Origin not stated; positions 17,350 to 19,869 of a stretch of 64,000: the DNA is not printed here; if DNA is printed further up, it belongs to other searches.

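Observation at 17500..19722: Ser/Thr kinase with two complete, apparently active catalytic domains in tandem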

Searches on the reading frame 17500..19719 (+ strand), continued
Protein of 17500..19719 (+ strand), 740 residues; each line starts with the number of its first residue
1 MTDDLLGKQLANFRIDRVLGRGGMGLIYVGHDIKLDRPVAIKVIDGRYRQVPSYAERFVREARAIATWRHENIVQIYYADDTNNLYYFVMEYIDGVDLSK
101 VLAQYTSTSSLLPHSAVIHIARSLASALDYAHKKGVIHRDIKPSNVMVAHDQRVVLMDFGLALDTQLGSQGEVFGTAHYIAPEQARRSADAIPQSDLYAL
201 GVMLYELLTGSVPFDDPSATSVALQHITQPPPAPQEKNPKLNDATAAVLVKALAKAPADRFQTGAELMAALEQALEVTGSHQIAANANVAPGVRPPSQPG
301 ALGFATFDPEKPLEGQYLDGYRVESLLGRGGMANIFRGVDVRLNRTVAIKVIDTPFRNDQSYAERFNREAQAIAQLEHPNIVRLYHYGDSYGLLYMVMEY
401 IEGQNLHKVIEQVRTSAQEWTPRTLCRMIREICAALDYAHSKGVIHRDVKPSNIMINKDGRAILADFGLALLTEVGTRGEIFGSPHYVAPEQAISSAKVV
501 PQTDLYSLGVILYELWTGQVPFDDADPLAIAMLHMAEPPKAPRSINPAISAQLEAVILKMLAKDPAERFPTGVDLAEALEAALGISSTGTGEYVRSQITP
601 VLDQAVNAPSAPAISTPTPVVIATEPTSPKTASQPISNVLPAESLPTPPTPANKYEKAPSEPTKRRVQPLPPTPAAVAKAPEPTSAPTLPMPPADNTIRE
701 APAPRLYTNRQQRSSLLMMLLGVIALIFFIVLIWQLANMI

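Call 100: fold_search(model_id=the predicted structure, library=pdb)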
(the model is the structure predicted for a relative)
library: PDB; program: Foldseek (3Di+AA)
matches with E <= 10: 294; with E <= 0.001: 28
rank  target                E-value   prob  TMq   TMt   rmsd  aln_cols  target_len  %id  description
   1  2fy3                  4.1e-10  1.00  0.37  0.48   8.4       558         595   12  Structures of ligand bound human choline acetyltransferase provides insight into regulation of acetylcholine synthesis (released 2006-12-12)
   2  1xmc_B                9.5e-10  1.00  0.45  0.57  10.4       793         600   11  C323M mutant structure of mouse carnitine octanoyltransferase (released 2004-10-19)
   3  1xl7_A                9.5e-10  1.00  0.42  0.54  11.3       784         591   11  Crystal Structure of Mouse Carnitine Octanoyltransferase (released 2004-10-19)
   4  1xmd_B                9.5e-10  1.00  0.43  0.55  10.3       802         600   11  M335V mutant structure of mouse carnitine octanoyltransferase (released 2004-10-19)
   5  1xmc_A                1.2e-09  1.00  0.43  0.56  11.8       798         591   10  C323M mutant structure of mouse carnitine octanoyltransferase (released 2004-10-19)
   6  2fy4                  1.2e-09  1.00  0.37  0.47   8.6       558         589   12  Structures of ligand bound human choline acetyltransferase provide insight into regulation of acetylcholine synthesis (released 2006-12-12)
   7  9f84                  1.8e-09  1.00  0.38  0.50   8.7       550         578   12  Structure of Choline O-acetyltransferase in complex with 1-Methyl-4-[2-(1-naphthyl)-2-(propylthio)ethyl]pyridinium at 1. (released 2025-05-21)
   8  1xmd_A                1.8e-09  1.00  0.42  0.55  11.6       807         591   10  M335V mutant structure of mouse carnitine octanoyltransferase (released 2004-10-19)
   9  1xl7_B                2.4e-09  1.00  0.43  0.55  10.6       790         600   11  Crystal Structure of Mouse Carnitine Octanoyltransferase (released 2004-10-19)
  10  2fy2                  2.5e-09  1.00  0.38  0.50   8.8       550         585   12  Structures of ligand bound human choline acetyltransferase provide insight into regulation of acetylcholine synthesis (released 2006-12-12)
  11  1q6x_A                4.5e-09  1.00  0.37  0.47   8.6       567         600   10  Crystal structure of rat choline acetyltransferase (released 2004-06-01)
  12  9f85                  4.7e-09  1.00  0.37  0.49   8.3       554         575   12  Structure of Choline O-acetyltransferase in complex with 1-Methyl-4-[2-(1-naphthyl)ethyl]pyridinium at 1.6 Angstrom reso (released 2025-05-21)
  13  1t1u                  9.5e-09  1.00  0.32  0.42  13.7       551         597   13  Structural Insights and Functional Implications of Choline Acetyltransferase (released 2005-04-12)
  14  2fy5                  1.5e-08  1.00  0.38  0.49   8.3       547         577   12  Structures of ligand bound human choline acetyltransferase provide insight into regulation of acetylcholine synthesis (released 2006-12-12)
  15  2h3w_A                1.5e-08  1.00  0.36  0.46   8.3       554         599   10  Crystal structure of the S554A/M564G mutant of murine carnitine acetyltransferase in complex with hexanoylcarnitine an (released 2006-08-01)
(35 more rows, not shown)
